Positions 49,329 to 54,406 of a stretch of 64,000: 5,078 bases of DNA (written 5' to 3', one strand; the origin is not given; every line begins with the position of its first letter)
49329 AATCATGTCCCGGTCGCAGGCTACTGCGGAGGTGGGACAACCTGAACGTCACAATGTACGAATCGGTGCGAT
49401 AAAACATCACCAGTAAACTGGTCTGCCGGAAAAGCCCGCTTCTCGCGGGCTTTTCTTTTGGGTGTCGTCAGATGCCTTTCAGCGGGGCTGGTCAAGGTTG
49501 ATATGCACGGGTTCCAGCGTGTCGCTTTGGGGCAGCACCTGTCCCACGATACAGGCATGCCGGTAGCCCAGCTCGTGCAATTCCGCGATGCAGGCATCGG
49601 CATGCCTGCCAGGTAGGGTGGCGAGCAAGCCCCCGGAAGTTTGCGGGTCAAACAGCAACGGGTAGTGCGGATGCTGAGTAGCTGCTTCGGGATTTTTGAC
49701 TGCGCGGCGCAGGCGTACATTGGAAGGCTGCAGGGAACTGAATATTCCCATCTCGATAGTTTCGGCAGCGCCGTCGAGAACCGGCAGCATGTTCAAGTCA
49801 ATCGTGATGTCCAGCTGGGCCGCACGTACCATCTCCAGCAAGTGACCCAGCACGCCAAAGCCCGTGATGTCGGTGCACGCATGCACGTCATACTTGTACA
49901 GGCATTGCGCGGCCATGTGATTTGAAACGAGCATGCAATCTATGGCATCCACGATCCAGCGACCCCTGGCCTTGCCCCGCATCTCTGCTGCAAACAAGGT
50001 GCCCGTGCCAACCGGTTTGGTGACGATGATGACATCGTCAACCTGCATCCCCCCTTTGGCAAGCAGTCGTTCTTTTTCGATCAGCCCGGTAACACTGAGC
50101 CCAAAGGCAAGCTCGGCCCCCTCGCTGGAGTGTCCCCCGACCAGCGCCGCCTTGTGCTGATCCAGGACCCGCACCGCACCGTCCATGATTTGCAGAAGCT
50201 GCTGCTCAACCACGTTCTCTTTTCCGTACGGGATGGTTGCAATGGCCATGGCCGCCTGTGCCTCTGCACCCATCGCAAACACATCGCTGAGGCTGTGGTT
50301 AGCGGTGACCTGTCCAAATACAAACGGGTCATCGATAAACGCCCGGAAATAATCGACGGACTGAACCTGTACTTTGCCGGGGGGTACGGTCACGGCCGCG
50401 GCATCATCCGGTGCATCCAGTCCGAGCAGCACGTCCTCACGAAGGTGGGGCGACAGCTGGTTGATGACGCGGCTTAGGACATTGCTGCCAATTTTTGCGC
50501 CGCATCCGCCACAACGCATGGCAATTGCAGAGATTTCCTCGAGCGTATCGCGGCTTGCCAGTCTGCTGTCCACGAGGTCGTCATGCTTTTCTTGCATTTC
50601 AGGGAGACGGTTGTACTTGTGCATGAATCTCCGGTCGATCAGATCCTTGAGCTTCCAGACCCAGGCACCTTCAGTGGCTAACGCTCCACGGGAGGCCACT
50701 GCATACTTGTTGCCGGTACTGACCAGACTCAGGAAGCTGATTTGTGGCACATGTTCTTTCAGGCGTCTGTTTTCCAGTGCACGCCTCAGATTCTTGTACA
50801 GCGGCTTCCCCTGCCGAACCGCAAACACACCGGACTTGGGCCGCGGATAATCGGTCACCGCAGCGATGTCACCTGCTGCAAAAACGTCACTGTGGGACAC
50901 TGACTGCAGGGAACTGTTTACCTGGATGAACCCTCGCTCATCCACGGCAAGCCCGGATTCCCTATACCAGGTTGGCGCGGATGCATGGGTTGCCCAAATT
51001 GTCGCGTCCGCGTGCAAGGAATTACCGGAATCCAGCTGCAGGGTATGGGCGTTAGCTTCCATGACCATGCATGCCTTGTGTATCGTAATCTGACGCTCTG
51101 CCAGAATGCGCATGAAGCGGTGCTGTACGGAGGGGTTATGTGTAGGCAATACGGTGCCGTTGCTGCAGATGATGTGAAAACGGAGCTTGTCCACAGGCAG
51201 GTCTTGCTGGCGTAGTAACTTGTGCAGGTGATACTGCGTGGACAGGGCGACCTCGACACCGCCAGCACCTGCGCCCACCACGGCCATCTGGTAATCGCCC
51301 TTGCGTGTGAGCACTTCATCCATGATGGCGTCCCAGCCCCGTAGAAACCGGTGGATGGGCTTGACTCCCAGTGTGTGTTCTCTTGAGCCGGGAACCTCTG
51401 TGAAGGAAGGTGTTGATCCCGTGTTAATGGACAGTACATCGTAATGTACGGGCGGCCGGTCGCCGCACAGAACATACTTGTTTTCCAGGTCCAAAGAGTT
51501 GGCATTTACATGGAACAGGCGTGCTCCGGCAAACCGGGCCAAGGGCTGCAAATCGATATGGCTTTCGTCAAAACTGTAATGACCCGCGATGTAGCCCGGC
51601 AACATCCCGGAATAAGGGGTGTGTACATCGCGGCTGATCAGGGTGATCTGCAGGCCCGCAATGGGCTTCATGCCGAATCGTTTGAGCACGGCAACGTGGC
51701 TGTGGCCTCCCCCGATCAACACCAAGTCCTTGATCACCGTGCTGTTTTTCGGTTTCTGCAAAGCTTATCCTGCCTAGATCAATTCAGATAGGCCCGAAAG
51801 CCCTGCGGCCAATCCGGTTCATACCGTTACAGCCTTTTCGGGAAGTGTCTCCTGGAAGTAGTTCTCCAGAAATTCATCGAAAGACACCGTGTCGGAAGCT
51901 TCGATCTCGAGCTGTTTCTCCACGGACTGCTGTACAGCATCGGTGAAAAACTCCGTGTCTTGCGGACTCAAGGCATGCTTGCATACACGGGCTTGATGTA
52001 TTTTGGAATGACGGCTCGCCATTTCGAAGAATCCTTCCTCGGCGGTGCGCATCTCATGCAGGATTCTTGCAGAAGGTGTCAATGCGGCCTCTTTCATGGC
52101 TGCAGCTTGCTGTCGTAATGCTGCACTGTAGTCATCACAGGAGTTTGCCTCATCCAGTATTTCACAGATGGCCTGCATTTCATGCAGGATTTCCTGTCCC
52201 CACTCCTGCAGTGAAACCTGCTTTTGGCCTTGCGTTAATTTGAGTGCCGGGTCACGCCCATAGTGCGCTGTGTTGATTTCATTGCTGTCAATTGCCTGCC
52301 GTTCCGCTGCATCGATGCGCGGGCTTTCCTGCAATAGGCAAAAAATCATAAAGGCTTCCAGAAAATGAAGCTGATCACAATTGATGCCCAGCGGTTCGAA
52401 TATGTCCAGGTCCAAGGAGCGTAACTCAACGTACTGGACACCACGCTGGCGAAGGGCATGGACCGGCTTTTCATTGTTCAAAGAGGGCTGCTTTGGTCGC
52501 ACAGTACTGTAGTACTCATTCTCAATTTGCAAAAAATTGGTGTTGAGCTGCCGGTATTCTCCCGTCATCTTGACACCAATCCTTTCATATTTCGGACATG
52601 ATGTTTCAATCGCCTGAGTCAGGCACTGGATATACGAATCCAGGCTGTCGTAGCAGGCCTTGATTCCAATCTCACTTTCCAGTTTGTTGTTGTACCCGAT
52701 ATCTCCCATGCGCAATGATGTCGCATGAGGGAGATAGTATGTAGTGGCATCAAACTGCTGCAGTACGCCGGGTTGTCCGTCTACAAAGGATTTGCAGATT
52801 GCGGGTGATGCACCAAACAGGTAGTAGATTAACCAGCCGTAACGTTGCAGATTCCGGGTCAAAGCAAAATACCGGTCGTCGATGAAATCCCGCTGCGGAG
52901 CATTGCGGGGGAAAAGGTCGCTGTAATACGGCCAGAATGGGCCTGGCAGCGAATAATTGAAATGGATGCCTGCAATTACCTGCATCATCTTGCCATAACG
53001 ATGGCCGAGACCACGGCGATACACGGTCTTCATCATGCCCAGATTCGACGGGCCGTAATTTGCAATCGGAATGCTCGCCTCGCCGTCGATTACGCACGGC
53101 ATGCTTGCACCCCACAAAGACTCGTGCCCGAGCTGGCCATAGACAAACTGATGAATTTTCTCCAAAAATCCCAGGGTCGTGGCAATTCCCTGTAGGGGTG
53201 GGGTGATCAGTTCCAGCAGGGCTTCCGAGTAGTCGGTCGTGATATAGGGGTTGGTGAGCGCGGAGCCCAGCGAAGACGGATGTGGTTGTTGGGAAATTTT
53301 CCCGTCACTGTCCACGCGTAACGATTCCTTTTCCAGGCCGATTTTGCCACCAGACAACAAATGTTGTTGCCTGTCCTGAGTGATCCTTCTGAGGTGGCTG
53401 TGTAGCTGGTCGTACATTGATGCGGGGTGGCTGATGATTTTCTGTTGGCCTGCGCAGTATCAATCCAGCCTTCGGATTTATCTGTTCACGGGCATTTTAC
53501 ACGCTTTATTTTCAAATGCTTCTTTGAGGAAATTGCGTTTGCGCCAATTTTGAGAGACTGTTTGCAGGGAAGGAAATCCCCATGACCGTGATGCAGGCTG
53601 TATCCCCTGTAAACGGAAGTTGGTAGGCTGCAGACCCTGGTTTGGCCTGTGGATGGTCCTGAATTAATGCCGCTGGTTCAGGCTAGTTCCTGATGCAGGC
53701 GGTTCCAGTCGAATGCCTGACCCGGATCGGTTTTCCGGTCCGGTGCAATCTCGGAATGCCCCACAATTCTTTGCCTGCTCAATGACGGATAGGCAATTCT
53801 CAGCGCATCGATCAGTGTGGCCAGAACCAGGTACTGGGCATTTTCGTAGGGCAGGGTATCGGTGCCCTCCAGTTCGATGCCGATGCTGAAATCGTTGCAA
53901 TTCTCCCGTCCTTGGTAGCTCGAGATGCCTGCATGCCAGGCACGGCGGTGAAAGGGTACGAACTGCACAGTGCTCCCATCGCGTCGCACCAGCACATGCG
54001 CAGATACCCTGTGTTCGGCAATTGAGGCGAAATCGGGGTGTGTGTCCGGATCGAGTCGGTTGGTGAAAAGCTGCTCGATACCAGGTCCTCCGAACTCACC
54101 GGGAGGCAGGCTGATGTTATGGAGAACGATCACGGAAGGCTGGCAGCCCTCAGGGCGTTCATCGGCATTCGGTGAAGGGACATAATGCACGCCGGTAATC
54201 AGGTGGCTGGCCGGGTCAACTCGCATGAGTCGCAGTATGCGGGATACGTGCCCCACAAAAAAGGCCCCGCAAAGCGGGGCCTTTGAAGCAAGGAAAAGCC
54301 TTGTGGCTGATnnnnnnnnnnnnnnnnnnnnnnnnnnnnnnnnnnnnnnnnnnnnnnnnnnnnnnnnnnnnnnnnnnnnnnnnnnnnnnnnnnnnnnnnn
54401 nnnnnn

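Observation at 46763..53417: Selenoneine-type (sen-like) organoselenium locus: EgtB/SenA homolog, SenB-like glycosyltransferase, NDH-2::SelD fusion and gshA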

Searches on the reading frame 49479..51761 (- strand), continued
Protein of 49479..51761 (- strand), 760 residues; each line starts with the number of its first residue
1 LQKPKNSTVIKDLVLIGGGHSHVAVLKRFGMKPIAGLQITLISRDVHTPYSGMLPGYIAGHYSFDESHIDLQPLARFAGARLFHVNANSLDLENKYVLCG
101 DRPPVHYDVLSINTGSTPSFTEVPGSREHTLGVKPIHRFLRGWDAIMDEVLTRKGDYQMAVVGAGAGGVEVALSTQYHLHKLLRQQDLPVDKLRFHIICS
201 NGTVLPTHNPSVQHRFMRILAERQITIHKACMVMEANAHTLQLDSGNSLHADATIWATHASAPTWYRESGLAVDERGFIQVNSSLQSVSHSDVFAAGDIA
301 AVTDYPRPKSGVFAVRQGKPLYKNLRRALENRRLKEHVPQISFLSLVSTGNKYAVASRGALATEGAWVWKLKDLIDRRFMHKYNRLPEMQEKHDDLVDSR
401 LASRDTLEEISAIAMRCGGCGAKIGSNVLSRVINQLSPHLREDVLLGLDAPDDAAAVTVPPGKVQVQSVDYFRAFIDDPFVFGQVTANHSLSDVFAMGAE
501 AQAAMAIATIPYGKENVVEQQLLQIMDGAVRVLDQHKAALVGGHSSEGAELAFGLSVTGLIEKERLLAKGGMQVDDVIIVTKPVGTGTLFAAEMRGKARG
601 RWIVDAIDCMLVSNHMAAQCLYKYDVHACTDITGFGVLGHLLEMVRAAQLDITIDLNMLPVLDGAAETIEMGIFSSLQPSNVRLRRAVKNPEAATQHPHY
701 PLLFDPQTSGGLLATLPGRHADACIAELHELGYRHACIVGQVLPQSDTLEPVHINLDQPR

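Call 84: search_protein_families(library=ncbifam, max_evalue=1e-10, proteins=[L089:5934-6791:-, L091:13393-14253:+, L091:14921-16393:+, L089:6829-7797:-])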
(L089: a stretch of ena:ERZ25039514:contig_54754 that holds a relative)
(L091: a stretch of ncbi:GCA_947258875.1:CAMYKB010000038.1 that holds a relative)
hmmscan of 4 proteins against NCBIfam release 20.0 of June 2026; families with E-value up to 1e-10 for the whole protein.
L089:5934-6791:- (285 aa): 4 families
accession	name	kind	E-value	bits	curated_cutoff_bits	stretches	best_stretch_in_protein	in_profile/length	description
TIGR04553.1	ABC_peri_selen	hypoth_equivalog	1.6e-117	391.6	250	1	24-285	2-266/266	putative selenate ABC transporter substrate-binding protein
TIGR01098.1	3A0109s03R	subfamily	7.3e-52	176.4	112.05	1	18-249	27-253/253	phosphate/phosphite/phosphonate ABC transporter substrate-binding protein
TIGR03431.1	PhnD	equivalog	4.9e-44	150.9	261.1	1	6-280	10-285/288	phosphonate ABC transporter substrate-binding protein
NF049985.1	SBP_like_Rv1680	exception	4e-12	46.4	400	1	45-241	22-221/268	Rv1680 family SBP-like protein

L091:13393-14253:+ (286 aa): 4 families
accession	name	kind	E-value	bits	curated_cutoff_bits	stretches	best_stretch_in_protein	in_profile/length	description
TIGR04553.1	ABC_peri_selen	hypoth_equivalog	3.6e-117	390.4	250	1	24-285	1-266/266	putative selenate ABC transporter substrate-binding protein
TIGR01098.1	3A0109s03R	subfamily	1.2e-50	172.3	112.05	1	22-249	30-253/253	phosphate/phosphite/phosphonate ABC transporter substrate-binding protein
TIGR03431.1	PhnD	equivalog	2.6e-42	145.2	261.1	1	19-279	19-284/288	phosphonate ABC transporter substrate-binding protein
NF049985.1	SBP_like_Rv1680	exception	7.8e-14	52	400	1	54-238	29-218/268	Rv1680 family SBP-like protein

L091:14921-16393:+ (490 aa): 1 family
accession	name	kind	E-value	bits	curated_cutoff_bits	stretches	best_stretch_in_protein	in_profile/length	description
TIGR01097.1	PhnE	equivalog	8.5e-62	208.9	216.7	2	7-228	6-240/252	phosphonate ABC transporter, permease protein PhnE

L089:6829-7797:- (322 aa): 2 families
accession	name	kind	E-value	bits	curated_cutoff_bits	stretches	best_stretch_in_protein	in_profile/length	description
TIGR03438.1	egtD_ergothio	equivalog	1.6e-120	401.8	290.9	1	21-318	2-300/301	L-histidine N(alpha)-methyltransferase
TIGR03439.1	methyl_EasF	subfamily_domain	3.4e-48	164.2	205.55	1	20-317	12-320/321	EasF family methyltransferase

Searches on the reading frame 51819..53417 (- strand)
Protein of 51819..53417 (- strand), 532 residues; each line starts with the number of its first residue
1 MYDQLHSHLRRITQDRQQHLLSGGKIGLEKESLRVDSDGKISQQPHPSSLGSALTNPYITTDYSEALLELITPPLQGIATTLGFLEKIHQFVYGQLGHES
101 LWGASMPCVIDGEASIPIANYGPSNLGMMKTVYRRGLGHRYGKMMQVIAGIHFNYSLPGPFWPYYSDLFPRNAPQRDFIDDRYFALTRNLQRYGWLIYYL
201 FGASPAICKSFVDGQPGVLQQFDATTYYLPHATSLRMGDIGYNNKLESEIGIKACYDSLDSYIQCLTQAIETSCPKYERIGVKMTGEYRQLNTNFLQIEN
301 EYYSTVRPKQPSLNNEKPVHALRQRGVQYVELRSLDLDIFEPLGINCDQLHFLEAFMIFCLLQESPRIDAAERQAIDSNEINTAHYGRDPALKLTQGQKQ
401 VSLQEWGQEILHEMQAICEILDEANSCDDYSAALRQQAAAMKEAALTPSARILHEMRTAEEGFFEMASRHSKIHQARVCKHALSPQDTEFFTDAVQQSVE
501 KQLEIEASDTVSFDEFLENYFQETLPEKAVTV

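Call 3: search_protein_families(library=pfam, proteins=[window:51819-53417:-])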
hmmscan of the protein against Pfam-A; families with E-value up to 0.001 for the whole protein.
window:51819-53417:- (532 aa): 1 family
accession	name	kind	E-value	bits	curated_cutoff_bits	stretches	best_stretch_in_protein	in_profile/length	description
PF04262.19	Glu_cys_ligase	-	6.3e-160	532.3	27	1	10-379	2-368/372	Glutamate-cysteine ligase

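Call 4: search_protein_families(library=ncbifam, proteins=[window:51819-53417:-])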
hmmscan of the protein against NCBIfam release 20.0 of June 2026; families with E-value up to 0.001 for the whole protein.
window:51819-53417:- (532 aa): 3 families
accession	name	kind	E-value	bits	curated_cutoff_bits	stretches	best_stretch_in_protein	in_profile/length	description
TIGR01434.1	glu_cys_ligase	equivalog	3.6e-169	563.6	393.3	1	16-520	9-512/512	glutamate--cysteine ligase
NF002688.0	PRK02471.1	equivalog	1.5e-82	278.1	425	1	12-479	7-419/756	bifunctional glutamate--cysteine ligase GshA/glutathione synthetase GshB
TIGR01435.1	glu_cys_lig_rel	equivalog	1.8e-50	172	656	1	20-506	4-430/719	bifunctional glutamate--cysteine ligase/glutathione synthetase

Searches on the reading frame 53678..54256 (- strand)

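Call 3: search_protein_families(library=pfam, proteins=[window:53678-54256:-])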
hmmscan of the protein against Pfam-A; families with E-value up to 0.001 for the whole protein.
window:53678-54256:- (192 aa): 1 family
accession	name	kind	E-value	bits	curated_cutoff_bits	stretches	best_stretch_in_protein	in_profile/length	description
PF01510.30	Amidase_2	-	1.3e-29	103.6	26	1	40-180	5-131/131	N-acetylmuramoyl-L-alanine amidase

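Call 4: search_protein_families(library=ncbifam, proteins=[window:53678-54256:-])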
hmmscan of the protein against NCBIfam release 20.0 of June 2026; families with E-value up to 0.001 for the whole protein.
window:53678-54256:- (192 aa): 1 family
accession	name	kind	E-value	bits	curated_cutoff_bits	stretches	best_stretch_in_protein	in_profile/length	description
NF008758.0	PRK11789.1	equivalog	1.8e-82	275.3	143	1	16-191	8-182/190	1,6-anhydro-N-acetylmuramyl-L-alanine amidase AmpD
